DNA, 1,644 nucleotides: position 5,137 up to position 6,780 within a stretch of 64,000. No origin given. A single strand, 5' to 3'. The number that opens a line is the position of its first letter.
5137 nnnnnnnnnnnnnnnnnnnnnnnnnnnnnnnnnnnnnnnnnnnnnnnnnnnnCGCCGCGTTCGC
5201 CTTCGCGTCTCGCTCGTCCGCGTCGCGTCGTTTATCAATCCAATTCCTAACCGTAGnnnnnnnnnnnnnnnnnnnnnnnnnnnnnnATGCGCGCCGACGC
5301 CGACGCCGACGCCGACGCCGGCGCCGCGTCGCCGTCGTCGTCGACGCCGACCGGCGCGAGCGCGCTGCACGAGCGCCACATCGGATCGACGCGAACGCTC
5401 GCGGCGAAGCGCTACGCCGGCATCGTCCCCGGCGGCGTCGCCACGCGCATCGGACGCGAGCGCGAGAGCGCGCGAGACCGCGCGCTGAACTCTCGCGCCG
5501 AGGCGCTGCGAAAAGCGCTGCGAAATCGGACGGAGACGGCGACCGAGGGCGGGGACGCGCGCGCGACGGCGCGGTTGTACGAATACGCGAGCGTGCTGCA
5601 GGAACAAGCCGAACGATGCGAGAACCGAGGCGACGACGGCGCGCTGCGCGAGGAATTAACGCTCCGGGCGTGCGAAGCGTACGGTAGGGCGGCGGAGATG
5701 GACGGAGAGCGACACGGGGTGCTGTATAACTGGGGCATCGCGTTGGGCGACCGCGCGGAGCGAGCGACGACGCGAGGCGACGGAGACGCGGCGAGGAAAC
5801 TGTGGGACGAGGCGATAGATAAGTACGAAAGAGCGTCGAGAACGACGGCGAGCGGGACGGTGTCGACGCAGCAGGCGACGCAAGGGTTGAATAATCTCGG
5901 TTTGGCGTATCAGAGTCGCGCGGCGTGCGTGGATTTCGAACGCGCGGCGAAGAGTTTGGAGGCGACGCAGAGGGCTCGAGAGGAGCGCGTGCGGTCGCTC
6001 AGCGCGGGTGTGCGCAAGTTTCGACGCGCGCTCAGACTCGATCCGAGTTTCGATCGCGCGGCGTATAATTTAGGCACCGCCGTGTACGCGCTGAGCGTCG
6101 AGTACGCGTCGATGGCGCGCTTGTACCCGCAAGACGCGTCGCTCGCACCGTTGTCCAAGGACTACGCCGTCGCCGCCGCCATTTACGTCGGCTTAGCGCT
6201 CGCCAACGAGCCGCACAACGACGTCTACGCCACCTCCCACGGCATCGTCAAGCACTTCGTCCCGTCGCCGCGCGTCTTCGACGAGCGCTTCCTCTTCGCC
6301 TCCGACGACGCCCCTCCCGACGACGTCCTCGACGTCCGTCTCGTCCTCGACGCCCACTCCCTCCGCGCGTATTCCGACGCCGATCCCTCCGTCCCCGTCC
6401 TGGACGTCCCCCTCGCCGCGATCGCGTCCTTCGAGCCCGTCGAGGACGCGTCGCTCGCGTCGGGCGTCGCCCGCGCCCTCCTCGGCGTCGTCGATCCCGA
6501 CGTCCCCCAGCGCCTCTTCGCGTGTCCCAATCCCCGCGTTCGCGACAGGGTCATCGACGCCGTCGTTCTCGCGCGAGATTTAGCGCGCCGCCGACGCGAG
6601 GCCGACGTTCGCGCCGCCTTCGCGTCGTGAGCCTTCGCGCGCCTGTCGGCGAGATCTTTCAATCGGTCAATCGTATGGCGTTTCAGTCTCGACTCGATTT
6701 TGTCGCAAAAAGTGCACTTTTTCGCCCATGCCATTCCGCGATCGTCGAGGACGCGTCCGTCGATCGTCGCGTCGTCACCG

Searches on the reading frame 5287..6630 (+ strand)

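Call 51: search_protein_families(library=pfam, proteins=[window:5287-6630:+], max_evalue=0.001)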
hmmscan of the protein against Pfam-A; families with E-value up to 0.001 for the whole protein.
window:5287-6630:+ (447 aa): 1 family
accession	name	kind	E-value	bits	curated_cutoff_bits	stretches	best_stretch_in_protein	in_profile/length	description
PF13414.12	TPR_11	-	2.1e-06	27.7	26.8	0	244-269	16-41/42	TPR repeat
